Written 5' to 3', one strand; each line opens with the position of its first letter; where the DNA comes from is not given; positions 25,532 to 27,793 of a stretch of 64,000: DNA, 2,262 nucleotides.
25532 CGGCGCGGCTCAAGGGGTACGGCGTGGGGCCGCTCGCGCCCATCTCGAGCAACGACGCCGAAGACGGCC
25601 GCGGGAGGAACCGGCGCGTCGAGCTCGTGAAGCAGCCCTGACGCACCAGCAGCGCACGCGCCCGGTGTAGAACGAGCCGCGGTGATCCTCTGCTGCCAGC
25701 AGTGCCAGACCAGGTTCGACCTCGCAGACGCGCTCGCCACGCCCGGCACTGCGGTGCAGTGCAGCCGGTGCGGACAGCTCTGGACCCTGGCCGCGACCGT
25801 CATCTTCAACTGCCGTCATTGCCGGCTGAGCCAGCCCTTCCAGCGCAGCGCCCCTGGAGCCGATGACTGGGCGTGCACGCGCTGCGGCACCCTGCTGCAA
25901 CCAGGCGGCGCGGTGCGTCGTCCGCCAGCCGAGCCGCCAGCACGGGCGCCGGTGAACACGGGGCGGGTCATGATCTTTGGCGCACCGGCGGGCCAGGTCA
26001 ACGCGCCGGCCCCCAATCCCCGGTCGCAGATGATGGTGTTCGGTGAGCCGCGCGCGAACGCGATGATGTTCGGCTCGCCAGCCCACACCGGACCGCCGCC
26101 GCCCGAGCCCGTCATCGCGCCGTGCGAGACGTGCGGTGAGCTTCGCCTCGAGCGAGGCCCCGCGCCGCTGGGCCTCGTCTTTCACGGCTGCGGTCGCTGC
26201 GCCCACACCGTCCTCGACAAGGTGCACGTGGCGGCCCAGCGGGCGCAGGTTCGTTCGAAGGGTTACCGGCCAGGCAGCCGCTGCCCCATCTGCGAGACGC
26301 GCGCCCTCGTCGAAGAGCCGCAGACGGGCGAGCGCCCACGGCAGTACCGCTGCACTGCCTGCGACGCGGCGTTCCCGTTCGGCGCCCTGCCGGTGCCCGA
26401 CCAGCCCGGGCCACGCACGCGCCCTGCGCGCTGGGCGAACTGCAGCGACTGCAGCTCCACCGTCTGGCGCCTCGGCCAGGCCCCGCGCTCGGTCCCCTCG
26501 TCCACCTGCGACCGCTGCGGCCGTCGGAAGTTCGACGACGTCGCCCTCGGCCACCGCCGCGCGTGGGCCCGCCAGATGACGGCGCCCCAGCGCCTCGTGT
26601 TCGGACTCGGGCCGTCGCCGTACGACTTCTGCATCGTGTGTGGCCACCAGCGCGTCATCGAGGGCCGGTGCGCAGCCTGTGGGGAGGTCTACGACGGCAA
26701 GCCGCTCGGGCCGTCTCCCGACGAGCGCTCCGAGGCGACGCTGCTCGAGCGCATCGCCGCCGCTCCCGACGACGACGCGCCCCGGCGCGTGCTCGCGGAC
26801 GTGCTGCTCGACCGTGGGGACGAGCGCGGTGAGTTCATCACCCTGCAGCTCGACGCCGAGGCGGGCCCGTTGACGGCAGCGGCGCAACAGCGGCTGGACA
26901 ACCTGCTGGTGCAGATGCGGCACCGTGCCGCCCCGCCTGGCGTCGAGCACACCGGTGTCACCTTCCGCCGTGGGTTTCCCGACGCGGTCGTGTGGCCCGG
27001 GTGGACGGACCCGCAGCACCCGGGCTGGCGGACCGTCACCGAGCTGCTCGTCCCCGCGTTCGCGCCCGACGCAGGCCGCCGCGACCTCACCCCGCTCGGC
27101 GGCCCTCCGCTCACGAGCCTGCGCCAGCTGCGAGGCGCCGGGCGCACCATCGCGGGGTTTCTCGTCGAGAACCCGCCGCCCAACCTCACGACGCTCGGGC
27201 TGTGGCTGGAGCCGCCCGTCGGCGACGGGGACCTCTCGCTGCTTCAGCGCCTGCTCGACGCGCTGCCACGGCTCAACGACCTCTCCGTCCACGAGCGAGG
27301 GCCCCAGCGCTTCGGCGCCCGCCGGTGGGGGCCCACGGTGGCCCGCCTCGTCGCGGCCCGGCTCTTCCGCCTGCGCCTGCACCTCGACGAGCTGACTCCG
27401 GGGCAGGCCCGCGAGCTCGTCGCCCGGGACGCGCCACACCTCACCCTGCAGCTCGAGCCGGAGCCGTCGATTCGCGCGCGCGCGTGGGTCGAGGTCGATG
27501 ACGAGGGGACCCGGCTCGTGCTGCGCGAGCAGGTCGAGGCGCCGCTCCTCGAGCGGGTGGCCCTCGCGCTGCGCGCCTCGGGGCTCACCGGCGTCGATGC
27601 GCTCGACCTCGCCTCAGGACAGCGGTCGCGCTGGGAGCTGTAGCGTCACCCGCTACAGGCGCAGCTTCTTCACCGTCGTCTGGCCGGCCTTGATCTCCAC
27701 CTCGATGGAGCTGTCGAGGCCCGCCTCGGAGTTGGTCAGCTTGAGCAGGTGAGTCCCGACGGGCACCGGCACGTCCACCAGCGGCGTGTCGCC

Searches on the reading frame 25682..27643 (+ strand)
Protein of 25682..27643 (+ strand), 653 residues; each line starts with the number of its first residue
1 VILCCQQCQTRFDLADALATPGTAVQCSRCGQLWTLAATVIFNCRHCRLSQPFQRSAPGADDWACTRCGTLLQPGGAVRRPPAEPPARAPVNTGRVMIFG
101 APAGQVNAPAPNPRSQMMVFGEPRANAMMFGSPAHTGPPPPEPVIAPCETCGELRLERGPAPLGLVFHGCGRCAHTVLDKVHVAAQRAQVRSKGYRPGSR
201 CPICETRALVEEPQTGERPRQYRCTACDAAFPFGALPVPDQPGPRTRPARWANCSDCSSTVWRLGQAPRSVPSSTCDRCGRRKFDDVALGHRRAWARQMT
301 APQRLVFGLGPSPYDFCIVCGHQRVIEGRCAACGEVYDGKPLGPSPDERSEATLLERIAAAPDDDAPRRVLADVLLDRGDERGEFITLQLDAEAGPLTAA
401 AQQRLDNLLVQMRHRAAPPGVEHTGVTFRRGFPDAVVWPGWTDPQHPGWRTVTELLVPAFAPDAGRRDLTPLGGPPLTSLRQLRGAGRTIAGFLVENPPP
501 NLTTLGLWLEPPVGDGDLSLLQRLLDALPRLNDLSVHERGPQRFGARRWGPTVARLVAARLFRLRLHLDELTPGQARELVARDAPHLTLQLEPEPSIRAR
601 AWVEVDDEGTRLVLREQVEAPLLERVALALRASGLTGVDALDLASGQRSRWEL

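Call 3: search_protein_families(library=pfam, proteins=[window:25682-27643:+], max_evalue=0.1)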
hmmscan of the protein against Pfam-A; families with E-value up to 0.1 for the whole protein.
window:25682-27643:+ (653 aa): 2 families
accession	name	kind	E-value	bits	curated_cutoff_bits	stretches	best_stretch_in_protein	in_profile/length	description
PF13717.11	Zn_ribbon_4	-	6e-08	32.9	30.3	1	1-35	1-36/36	zinc-ribbon domain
PF13719.11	Zn_ribbon_5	-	0.0014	18.8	29.3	1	1-34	1-35/37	zinc-ribbon domain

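Call 4: search_protein_families(library=ncbifam, proteins=[window:25682-27643:+], max_evalue=0.1)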
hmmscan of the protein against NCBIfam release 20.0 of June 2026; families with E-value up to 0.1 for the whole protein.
window:25682-27643:+ (653 aa): 2 families
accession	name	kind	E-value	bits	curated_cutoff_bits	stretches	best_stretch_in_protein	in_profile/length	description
TIGR02996.1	rpt_mate_G_obs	domain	5.7e-09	35.6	29.05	1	351-391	2-43/45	TIGR02996 domain-containing protein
TIGR02098.1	MJ0042_CXXC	domain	5.5e-05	22.8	20.9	2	1-35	1-36/38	MJ0042-type zinc finger domain-containing protein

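Call 8: find_encoding_contigs(protein=window:25682-27643:+, flank=10000, max_places=6)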
Protein window:25682-27643:+ (653 aa): no gene with exactly this product is on record in the collection.

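Call 9: find_homologous_proteins(query=window:25682-27643:+, max_evalue=0.001)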
Query window:25682-27643:+ (653 aa): 6 proteins with E <= 0.001 among 8000 candidates.
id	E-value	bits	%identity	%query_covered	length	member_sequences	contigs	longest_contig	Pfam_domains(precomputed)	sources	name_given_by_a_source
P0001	0.0e+0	1512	100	100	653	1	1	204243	PF13717.12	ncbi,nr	ncbi:MAG: zinc-ribbon domain-containing protein [Myxococcaceae bacterium]|nr:zinc-ribbon domain-cont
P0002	9.2e-291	984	78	85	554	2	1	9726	-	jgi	jgi:uncharacterized protein (TIGR02996 family)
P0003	2.4e-285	967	69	100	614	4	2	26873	PF13717.12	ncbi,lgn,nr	ncbi:MAG: zinc-ribbon domain-containing protein [Myxococcaceae bacterium]|nr:zinc-ribbon domain-cont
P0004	2.5e-74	269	41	64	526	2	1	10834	-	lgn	-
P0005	1.2e-68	250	42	55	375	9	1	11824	-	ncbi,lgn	-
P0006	2.1e-7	48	36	32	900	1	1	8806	-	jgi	jgi:uncharacterized protein (TIGR02996 family)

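Call 10: find_encoding_contigs(protein=P0003, flank=10000, max_places=4)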
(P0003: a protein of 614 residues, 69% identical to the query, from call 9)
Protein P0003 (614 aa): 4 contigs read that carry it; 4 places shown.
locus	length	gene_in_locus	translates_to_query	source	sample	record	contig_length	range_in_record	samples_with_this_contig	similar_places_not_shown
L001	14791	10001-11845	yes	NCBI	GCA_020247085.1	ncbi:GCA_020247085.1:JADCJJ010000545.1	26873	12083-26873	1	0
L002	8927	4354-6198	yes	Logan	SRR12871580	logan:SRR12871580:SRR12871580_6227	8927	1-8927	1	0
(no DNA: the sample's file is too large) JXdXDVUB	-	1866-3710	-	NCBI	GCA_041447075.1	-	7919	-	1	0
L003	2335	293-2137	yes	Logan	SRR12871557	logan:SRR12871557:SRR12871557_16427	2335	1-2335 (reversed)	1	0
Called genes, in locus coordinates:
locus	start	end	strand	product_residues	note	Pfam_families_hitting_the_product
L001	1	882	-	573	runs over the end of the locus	PF15780:ASH (weak), PF07610:DUF1573 (faint), PF22073:Cep192_D4 (faint), PF22544:HYDIN_VesB_CFA65-like_Ig (weak)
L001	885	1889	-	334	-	PF01210:NAD_Gly3P_dh_N, PF02558:ApbA (weak), PF03807:F420_oxidored (faint), PF07479:NAD_Gly3P_dh_C, PF20618:GPD_NAD_C_bact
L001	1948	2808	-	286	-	-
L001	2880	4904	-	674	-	PF00034:Cytochrom_C (faint), PF03150:CCP_MauG (faint), PF21419:RoxA-like_Cyt-c (faint)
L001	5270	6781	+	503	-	PF00512:HisKA, PF02518:HATPase_c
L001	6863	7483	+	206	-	PF00072:Response_reg, PF00486:Trans_reg_C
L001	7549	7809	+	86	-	-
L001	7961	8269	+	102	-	-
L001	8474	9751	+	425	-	PF00012:HSP70, PF06723:MreB_Mbl, PF00012:HSP70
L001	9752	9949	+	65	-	-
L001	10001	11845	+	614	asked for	PF13717:Zn_ribbon_4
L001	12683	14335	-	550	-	PF00437:T2SSE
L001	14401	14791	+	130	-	?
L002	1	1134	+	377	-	?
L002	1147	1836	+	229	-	PF00072:Response_reg, PF00486:Trans_reg_C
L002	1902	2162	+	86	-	-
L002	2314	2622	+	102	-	-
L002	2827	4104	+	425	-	PF00012:HSP70, PF06723:MreB_Mbl, PF00012:HSP70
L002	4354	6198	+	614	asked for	PF13717:Zn_ribbon_4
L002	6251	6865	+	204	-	-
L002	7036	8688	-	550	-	PF00437:T2SSE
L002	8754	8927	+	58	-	?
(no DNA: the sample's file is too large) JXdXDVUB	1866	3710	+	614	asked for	PF13717:Zn_ribbon_4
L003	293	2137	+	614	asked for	PF13717:Zn_ribbon_4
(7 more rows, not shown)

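Call 11: find_encoding_contigs(protein=P0002, flank=10000, max_places=4)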
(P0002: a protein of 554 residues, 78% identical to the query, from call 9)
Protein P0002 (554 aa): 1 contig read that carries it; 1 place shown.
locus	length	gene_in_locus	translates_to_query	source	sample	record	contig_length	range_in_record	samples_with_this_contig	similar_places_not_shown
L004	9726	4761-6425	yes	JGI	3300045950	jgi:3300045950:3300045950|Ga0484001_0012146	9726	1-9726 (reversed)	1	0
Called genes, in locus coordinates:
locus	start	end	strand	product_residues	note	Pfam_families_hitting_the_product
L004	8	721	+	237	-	-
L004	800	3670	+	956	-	PF03116:NQR2_RnfD_RnfE (faint), PF01839:FG-GAP (faint), PF13517:FG-GAP_3, PF07593:UnbV_ASPIC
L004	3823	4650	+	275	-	PF00691:OmpA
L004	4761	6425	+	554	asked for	-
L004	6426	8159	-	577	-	PF00069:Pkinase, PF07714:PK_Tyr_Ser-Thr, PF08308:PEGA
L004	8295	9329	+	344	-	-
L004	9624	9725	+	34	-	?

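Call 12: find_encoding_contigs(protein=P0004, flank=10000, max_places=4)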
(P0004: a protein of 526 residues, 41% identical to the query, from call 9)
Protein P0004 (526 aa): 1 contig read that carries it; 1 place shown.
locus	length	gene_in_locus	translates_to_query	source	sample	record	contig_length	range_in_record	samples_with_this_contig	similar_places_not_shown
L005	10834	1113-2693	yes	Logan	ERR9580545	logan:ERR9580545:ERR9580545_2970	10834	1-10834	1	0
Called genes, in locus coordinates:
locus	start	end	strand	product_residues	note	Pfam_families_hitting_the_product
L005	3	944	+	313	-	?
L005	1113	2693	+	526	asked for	-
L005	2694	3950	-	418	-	PF00364:Biotin_lipoyl, PF02817:E3_binding, PF00198:2-oxoacid_dh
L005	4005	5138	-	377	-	-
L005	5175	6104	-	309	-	PF16881:LIAS_N, PF04055:Radical_SAM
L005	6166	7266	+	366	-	PF00155:Aminotran_1_2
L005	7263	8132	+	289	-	PF01734:Patatin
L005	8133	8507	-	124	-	PF14485:DUF4431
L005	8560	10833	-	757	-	?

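Call 13: find_encoding_contigs(protein=P0005, flank=10000, max_places=4)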
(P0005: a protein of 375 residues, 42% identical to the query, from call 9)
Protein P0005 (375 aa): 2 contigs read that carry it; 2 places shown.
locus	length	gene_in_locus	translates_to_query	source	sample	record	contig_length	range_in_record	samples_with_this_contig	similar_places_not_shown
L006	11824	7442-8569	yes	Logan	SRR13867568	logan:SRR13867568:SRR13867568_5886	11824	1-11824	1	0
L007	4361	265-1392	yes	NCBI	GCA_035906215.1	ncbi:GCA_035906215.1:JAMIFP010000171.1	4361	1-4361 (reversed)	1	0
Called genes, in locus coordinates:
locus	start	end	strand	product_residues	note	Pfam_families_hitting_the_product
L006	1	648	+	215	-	?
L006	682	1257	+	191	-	PF07638:Sigma70_ECF (faint), PF04542:Sigma70_r2, PF08281:Sigma70_r4_2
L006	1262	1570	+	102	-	PF00085:Thioredoxin, PF13098:Thioredoxin_2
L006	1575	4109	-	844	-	PF17191:RecG_wedge, PF01336:tRNA_anti-codon (weak), PF00270:DEAD, PF04851:ResIII, PF00271:Helicase_C, PF22590:Cas3-like_C_2 (weak), PF19833:RecG_dom3_C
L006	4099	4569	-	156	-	PF03449:GreA_GreB_N, PF01272:GreA_GreB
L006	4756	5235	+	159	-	PF16697:Yop-YscD_cpl, PF00498:FHA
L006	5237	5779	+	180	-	PF16697:Yop-YscD_cpl, PF00498:FHA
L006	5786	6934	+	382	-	-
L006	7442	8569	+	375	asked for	-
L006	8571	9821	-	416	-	PF00364:Biotin_lipoyl, PF02817:E3_binding, PF00198:2-oxoacid_dh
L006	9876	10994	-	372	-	-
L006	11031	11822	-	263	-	?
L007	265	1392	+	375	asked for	-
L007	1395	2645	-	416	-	PF00364:Biotin_lipoyl, PF02817:E3_binding, PF00198:2-oxoacid_dh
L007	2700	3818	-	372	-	-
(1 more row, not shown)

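Call 51: predict_structure(alignment_id=A5)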
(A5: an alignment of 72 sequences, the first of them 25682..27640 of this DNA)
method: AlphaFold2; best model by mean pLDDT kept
length: 653 residues; sequences in the alignment: 72
mean_pLDDT: 68.8   pTM: 0.55
mean pLDDT of the five models: 68.8, 68.0, 67.4, 66.7, 66.0
residues with pLDDT >= 90: 233; 70-90: 109; 50-70: 98; < 50: 213
segments of 3 or more residues with pLDDT < 50: 37-41, 77-112, 114-150, 154-254, 257-272, 299-312
pLDDT, mean of each block of 10 residues (from residue 1): 73 73 69 60 63 65 76 55 38 30 37 38 34 39 43 43 36 38 42 33 32 36 39 35 37 45 37 61 60 55 35 61 66 72 79 92 94 97 98 97 98 93 94 93 83 91 69 76 94 93 94 92 96 93 72 93 93 93 94 86 94 92 92 93 93 91
secondary structure, 60 per line:
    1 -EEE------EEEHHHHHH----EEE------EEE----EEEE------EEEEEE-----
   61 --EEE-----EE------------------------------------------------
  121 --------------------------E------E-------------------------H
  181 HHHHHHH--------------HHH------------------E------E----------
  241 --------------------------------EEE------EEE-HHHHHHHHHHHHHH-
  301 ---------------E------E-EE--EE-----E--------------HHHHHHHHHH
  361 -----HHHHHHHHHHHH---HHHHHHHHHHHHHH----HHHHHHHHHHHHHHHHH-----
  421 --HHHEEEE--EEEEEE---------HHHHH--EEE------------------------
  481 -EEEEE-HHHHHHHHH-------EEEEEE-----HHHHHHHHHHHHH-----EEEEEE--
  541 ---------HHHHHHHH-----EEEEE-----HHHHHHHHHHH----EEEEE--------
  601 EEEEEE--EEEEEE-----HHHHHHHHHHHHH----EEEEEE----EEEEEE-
elements in order: E2-4 E11-13 H14-19 E24-26 E33-35 E40-43 E50-55 E63-65 H180-187 E273-275 E282-284 H286-299 H351-360 H366-377 H381-394 H399-415 E426-429 E432-437 H447-451 E454-456 E482-486 H488-496 E504-509 H515-527 E533-538 H550-557 E563-567 H573-583 E588-592 E601-606 E609-614 H620-632 E637-642 E647-652

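Call 54: search_protein_families(library=pfam, proteins=[L006:5786-6934:+, L006:4756-5235:+, L006:9876-10994:-, L002:6251-6865:+, L002:2827-4104:+, L002:7036-8688:-], max_evalue=0.01)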
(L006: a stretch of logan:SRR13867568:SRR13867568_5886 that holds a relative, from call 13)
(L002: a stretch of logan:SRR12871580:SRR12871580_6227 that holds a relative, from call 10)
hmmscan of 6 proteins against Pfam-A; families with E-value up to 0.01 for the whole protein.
L006:5786-6934:+ (382 aa): 0 families

L006:4756-5235:+ (159 aa): 2 families
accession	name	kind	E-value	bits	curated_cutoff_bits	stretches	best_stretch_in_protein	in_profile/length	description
PF00498.31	FHA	-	2.9e-20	72.9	20.7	1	72-137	2-67/67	FHA domain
PF16697.10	Yop-YscD_cpl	-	1.2e-12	48.4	33.2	1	68-144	16-91/94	Inner membrane component of T3SS, cytoplasmic domain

L006:9876-10994:- (372 aa): 0 families

L002:6251-6865:+ (204 aa): 1 family
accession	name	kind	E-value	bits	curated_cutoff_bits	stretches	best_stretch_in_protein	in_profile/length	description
PF19306.5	WH_Lhr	-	0.0059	16.4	27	1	47-99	8-60/168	Large helicase-related protein, winged helix domain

L002:2827-4104:+ (425 aa): 2 families
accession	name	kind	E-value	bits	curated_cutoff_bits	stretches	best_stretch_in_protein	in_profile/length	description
PF00012.26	HSP70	-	2.6e-27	95.8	20.6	2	80-225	99-233/599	Hsp70 protein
PF06723.19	MreB_Mbl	-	7e-14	51.8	27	2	136-224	109-186/327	MreB/Mbl protein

L002:7036-8688:- (550 aa): 1 family
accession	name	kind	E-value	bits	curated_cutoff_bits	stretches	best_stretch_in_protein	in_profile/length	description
PF00437.27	T2SSE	-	3.4e-10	39.5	24.9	1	291-471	94-278/370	Type II/IV secretion system protein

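Call 62: search_protein_families(library=padloc, proteins=[window:25682-27643:+], max_evalue=0.001)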
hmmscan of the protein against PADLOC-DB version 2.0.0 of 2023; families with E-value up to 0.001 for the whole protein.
window:25682-27643:+ (653 aa): 0 families

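Call 71: search_protein_families(library=ncbifam, proteins=[P0003, P0004], max_evalue=0.01)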
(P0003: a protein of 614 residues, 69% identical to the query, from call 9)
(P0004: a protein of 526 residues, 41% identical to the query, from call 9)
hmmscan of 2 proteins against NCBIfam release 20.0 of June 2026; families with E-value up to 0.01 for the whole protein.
P0003 (614 aa): 2 families
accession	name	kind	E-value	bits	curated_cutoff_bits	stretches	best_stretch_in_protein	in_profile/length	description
TIGR02996.1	rpt_mate_G_obs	domain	2.4e-06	27.2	29.05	1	312-352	2-43/45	TIGR02996 domain-containing protein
TIGR02098.1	MJ0042_CXXC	domain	1.3e-05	24.8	20.9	1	1-34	1-35/38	MJ0042-type zinc finger domain-containing protein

P0004 (526 aa): 2 families
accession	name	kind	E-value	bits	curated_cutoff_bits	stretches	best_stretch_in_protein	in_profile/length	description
TIGR02996.1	rpt_mate_G_obs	domain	2.5e-10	40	29.05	1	221-262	1-43/45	TIGR02996 domain-containing protein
TIGR03831.1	YgiT_finger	domain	0.0018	18.5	20.2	0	3-16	28-41/46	YgiT-type zinc finger protein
